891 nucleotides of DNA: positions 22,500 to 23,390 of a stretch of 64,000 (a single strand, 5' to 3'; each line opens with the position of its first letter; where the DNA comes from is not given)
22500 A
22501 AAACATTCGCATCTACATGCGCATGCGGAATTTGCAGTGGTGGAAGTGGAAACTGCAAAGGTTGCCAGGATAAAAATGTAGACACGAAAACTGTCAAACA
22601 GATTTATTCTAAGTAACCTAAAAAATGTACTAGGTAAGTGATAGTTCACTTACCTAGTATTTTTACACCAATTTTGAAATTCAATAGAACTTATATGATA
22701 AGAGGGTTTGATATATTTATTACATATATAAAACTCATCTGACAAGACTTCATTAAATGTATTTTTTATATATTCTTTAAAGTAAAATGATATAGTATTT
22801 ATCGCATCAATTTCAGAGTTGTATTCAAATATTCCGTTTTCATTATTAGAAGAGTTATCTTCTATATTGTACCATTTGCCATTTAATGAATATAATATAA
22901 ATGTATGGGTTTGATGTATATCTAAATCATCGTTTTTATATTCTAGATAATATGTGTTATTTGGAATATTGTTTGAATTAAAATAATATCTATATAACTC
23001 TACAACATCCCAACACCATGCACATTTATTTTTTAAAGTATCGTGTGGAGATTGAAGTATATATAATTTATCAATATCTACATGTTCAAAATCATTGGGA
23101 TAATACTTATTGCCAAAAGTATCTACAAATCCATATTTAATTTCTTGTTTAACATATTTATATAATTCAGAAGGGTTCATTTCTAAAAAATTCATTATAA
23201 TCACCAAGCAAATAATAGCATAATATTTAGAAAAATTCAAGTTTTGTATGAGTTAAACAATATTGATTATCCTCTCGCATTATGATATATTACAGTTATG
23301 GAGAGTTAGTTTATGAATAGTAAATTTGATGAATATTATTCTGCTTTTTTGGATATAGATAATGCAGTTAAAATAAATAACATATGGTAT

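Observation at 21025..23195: Compact radical-SAM/SPASM plus Cys-rich precursor cluster: candidate sactipeptide/ranthipeptide RiPP locus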

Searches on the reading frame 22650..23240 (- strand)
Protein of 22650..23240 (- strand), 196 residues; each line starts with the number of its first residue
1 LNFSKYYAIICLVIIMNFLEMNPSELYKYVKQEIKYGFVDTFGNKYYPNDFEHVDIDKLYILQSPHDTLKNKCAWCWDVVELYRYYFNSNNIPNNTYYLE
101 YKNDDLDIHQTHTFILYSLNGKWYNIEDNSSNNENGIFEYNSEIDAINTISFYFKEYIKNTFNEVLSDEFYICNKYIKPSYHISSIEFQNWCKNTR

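Call 3: search_protein_families(library=ncbifam, proteins=[window:22650-23240:-], max_evalue=0.1)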
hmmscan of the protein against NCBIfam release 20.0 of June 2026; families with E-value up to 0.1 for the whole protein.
window:22650-23240:- (196 aa): 0 families

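Call 4: search_protein_families(library=pfam, proteins=[window:22650-23240:-], max_evalue=0.1)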
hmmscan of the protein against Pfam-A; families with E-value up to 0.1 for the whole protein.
window:22650-23240:- (196 aa): 0 families

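Call 16: search_solved_structures(query=window:22650-23240:-, max_evalue=10)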
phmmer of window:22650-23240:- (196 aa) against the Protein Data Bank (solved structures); distinct sequences matched with E-value up to 10: 1.
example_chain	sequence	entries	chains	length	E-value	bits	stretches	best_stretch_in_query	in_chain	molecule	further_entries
7pwf_b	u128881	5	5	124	0.29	14.1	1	19-86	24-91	Ribosomal protein S27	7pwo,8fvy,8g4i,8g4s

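Call 17: search_protein_families(library=pfam, proteins=[window:22650-23240:-], max_evalue=10)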
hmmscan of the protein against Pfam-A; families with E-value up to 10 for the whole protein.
window:22650-23240:- (196 aa): 2 families
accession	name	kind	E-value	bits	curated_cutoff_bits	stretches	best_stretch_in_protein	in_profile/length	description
PF01841.26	Transglut_core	-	0.16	12.7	23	1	26-125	21-105/108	Transglutaminase-like superfamily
PF21957.2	Zn_ribbon_16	-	0.34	11.3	27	1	154-185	25-56/65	Zinc beta-ribbon finger, putative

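Call 29: find_homologous_proteins(query=window:22650-23240:-, max_evalue=0.001)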
Query window:22650-23240:- (196 aa): 24 proteins with E <= 0.001 among 51 candidates.
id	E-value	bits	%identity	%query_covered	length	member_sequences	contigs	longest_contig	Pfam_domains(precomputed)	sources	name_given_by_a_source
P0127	2.3e-118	411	100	92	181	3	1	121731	-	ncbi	-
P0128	8.1e-65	236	61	91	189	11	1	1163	-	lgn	-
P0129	1.2e-64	236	59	94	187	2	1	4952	-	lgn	-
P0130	3.4e-64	234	57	94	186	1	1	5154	-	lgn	-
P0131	1.2e-63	233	56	95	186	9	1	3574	-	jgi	-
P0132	3.4e-63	231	57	95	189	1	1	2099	-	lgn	-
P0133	1.8e-62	229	57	93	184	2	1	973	-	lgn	-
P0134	7.5e-62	227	58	91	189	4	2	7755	-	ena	-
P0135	1.2e-61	226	56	91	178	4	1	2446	-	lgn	-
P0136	7.3e-61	224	58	90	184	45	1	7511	-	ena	-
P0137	7.8e-61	223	59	88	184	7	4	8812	-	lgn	-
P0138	8.0e-61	223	60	89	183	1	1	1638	-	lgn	-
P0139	2.3e-60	222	58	91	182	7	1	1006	-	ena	-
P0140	2.5e-60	222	58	88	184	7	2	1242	-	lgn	-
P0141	6.0e-60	221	56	89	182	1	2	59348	-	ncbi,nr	ncbi:MAG: hypothetical protein PHD15_05140 [Clostridia bacterium]|nr:hypothetical protein [Clostridi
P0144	9.5e-59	217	57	91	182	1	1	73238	-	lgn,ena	-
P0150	4.5e-18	84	42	83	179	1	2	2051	PF04473.19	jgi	-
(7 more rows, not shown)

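Call 32: find_encoding_contigs(protein=P0127, flank=3000, max_places=3)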
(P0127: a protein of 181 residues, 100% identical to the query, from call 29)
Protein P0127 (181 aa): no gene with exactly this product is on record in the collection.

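Call 33: find_encoding_contigs(protein=P0141, flank=6000, max_places=3)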
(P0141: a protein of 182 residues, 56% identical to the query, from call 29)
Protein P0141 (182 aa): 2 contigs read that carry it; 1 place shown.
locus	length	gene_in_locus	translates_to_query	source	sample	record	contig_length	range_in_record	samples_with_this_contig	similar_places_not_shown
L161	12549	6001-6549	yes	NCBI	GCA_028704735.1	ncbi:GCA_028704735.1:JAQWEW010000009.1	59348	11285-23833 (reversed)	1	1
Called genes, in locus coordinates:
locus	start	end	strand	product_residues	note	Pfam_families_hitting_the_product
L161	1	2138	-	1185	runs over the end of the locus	PF02463:SMC_N, PF13175:AAA_15, PF13304:AAA_21 (weak), PF13476:AAA_23, PF13555:AAA_29 (weak), PF06470:SMC_hinge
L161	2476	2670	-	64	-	-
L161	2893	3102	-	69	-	-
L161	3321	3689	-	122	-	PF11518:DUF3221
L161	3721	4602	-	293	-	PF00348:polyprenyl_synt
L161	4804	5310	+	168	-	PF00383:dCMP_cyt_deam_1, PF14437:MafB19-deam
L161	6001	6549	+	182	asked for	-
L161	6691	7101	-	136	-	-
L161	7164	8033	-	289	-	PF02811:PHP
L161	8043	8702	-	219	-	PF01712:dNK, PF07931:CPT (weak), PF13238:AAA_18, PF13521:AAA_28, PF02223:Thymidylate_kin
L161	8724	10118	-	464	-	PF13632:Glyco_trans_2_3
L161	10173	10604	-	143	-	PF05014:Nuc_deoxyrib_tr, PF15891:Nuc_deoxyri_tr2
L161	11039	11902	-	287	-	PF05973:Gp49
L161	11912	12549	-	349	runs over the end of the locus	PF02463:SMC_N (weak), PF11398:DUF2813 (faint), PF13175:AAA_15, PF13476:AAA_23 (weak), PF13304:AAA_21, PF12476:DUF3696 (faint), PF13175:AAA_15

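Call 50: predict_structure(alignment_id=A3)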
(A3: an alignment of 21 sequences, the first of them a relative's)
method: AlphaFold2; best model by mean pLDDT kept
length: 181 residues; sequences in the alignment: 21
mean_pLDDT: 95.2   pTM: 0.91
mean pLDDT of the five models: 95.2, 95.0, 94.6, 94.4, 94.3
residues with pLDDT >= 90: 168; 70-90: 10; 50-70: 2; < 50: 1
segments of 3 or more residues with pLDDT < 50: none
pLDDT, mean of each block of 10 residues (from residue 1): 90 96 97 94 96 98 98 98 97 96 97 89 97 97 92 95 97 93 50
secondary structure, 60 per line:
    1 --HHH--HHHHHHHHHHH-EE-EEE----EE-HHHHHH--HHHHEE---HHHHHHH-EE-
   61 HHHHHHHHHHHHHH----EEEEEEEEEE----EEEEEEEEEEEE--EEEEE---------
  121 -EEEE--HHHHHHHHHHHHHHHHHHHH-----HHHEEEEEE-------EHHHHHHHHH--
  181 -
elements in order: H8-18 E23-25 H33-38 H41-44 H50-56 H61-74 E79-88 E93-104 E107-111 E122-125 H128-147 E156-161 H170-178

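Call 53: fold_search(model_id=the predicted structure, library=pdb)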
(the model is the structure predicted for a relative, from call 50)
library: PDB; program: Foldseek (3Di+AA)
matches with E <= 10: 610; with E <= 0.001: 0
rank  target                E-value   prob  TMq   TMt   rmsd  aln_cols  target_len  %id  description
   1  7pjo_AAA              1.7e-03  1.00  0.40  0.34   2.9       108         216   16  Crystal form 3 of CPR-C4: a cysteine protease from the Candidate Phyla Radiation (released 2022-07-06)
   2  9crn                  1.9e-03  1.00  0.39  0.21   5.0       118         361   13  Crystal structure of Streptococcus pyogenes TglA (released 2024-08-14)
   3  7ob7                  3.2e-03  1.00  0.40  0.35   2.8       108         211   16  CPR-C4 - novel protease from the Candidate Phyla Radiation (CPR) (released 2022-04-27)
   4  7pjo_BBB              3.2e-03  1.00  0.37  0.31   3.7       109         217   16  Crystal form 3 of CPR-C4: a cysteine protease from the Candidate Phyla Radiation (released 2022-07-06)
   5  7ob6_B                3.4e-03  1.00  0.37  0.32   3.8       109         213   16  CPR-C4 - a conserved novel protease from the Candidate Phyla Radiation (released 2022-04-27)
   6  6lpg_A                5.1e-03  0.99  0.38  0.28   6.3       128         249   11  human VASH1-SVBP complex (released 2020-10-21)
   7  7zcw_C                7.9e-03  0.99  0.51  0.39   6.4       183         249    9  Cryo-EM structure of GMPCPP-microtubules in complex with VASH2-SVBP (released 2022-12-14)
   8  6ocf_A                1.1e-02  0.97  0.40  0.30   8.6       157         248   10  The crystal structure of VASH1-SVBP complex (released 2019-06-26)
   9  6j4o_A                1.6e-02  0.99  0.50  0.38   6.4       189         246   10  Structural basis of tubulin detyrosination by vasohibins-SVBP enzyme complex and functional implications (released 2019-05-01)
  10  4dmo_A                1.7e-02  0.99  0.39  0.29   4.5       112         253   12  Crystal structure of the (BACCR)NAT3 arylamine N-acetyltransferase from Bacillus cereus reveals a unique Cys-His-Glu c (released 2013-06-26)
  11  6qby_C                1.8e-02  0.99  0.39  0.30   3.9        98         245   14  Crystal structure of VASH 2 in complex with SVBP (released 2019-04-24)
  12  6j4s_A                1.8e-02  0.99  0.47  0.36   6.0       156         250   11  Structural basis of tubulin detyrosination by vasohibins-SVBP enzyme complex and functional implications (released 2019-05-01)
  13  4u65_E                1.8e-02  0.97  0.40  0.40   7.0       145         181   11  Structure of the periplasmic output domain of the Legionella pneumophila LapD ortholog CdgS9 in complex with Pseudomon (released 2014-08-13)
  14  6ocg_A                2.5e-02  0.94  0.37  0.28   6.3       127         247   12  Crystal structure of VASH1-SVBP complex bound with EpoY (released 2019-06-26)
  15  6jze_A                2.7e-02  0.99  0.38  0.29   3.8        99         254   13  Crystal structure of VASH2-SVBP complex with the magic triangle I3C (released 2019-08-07)
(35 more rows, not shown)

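Call 54: search_protein_families(library=pfam, alignment_id=A3, max_evalue=1)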
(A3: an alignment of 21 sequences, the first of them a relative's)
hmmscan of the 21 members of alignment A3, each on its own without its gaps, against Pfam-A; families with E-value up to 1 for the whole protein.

A. member 1, P0127 (181 aa): 2 families
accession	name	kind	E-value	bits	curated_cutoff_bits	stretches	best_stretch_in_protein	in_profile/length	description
PF01841.26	Transglut_core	-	0.13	13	23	1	11-110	21-105/108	Transglutaminase-like superfamily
PF21957.2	Zn_ribbon_16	-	0.25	11.7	27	1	139-170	25-56/65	Zinc beta-ribbon finger, putative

B. families by the number of members that match (of 21 scanned): 17 families
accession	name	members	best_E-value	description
PF09643.15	YopX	2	0.0081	YopX protein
PF14567.11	SUKH_5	2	0.012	SMI1-KNR4 cell-wall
PF13192.12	Thioredoxin_3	2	0.025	Thioredoxin domain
PF04248.19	NTP_transf_9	2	0.051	Domain of unknown function (DUF427)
PF04473.18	DUF553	1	3.4e-06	Transglutaminase-like domain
PF00199.24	Catalase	1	0.00018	Catalase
PF03008.20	DUF234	1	0.0084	Archaea bacterial proteins of unknown function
PF01133.22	ER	1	0.041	Enhancer of rudimentary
PF13518.12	HTH_28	1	0.051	Helix-turn-helix domain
PF09346.15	SMI1_KNR4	1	0.052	SMI1 / KNR4 family (SUKH-1)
PF08489.16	TiaS_FLD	1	0.067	TiaS FLD domain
PF18698.7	HisK_sensor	1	0.069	Histidine kinase sensor domain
PF25459.1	AIM3_BBC1_C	1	0.11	AIM3/BBC1 Cysteine proteinase-fold domain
PF01841.26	Transglut_core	1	0.13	Transglutaminase-like superfamily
PF12604.14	gp37_C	1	0.13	Tail fibre protein gp37 C terminal domain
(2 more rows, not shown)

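Call 70: find_encoding_contigs(protein=P0144, flank=4000, max_places=1)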
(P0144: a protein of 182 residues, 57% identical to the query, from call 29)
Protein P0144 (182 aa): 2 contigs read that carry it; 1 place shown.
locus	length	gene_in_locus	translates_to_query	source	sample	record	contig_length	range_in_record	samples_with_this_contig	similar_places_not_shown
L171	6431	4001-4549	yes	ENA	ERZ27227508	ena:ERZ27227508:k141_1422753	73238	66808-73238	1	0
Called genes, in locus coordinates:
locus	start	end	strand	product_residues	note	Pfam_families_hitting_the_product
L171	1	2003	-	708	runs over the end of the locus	-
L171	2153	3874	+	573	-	PF13537:GATase_7, PF13522:GATase_6, PF00733:Asn_synthase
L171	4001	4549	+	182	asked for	-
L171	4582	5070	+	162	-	PF00293:NUDIX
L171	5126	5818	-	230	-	PF13485:Peptidase_MA_2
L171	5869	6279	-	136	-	-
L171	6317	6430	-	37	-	?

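Call 71: find_encoding_contigs(protein=P0136, flank=4000, max_places=1)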
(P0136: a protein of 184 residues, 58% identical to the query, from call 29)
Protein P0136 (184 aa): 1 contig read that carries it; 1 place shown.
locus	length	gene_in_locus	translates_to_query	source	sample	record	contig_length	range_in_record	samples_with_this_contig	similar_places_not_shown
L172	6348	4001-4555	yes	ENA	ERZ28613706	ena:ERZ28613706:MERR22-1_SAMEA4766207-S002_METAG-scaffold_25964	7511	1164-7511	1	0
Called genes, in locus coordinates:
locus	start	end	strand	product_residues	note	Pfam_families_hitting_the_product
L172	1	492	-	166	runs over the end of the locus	PF01520:Amidase_3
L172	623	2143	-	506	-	PF00239:Resolvase, PF07508:Recombinase, PF13408:Zn_ribbon_recom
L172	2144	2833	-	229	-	PF13408:Zn_ribbon_recom (weak)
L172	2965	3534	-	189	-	-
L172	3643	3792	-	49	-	-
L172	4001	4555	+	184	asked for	-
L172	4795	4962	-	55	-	-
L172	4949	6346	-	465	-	?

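Call 72: find_encoding_contigs(protein=P0134, flank=4000, max_places=1)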
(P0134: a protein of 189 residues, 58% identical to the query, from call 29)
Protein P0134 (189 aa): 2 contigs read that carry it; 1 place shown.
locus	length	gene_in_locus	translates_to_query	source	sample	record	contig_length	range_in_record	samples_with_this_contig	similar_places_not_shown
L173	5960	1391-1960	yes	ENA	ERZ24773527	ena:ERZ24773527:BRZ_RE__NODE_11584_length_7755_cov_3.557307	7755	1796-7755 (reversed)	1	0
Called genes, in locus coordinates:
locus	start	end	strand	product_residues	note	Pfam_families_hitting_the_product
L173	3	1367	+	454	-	?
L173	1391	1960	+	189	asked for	-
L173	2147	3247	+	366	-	PF00437:T2SSE, PF13245:AAA_19 (faint), PF13604:AAA_30 (weak), PF09848:SLFN-g3_helicase (weak), PF13401:AAA_22 (weak), PF02492:cobW (faint)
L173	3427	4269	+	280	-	PF01261:AP_endonuc_2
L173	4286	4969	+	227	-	PF03167:UDG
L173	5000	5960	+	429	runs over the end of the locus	PF00070:Pyr_redox (faint), PF00890:FAD_binding_2 (faint), PF01134:GIDA, PF01266:DAO (weak), PF07992:Pyr_redox_2 (faint), PF13450:NAD_binding_8 (faint)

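Call 85: search_protein_families(library=padloc, proteins=[P0127], max_evalue=0.01)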
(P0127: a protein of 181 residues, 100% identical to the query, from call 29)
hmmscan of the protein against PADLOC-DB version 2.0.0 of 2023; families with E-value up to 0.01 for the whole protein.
P0127 (181 aa): 0 families
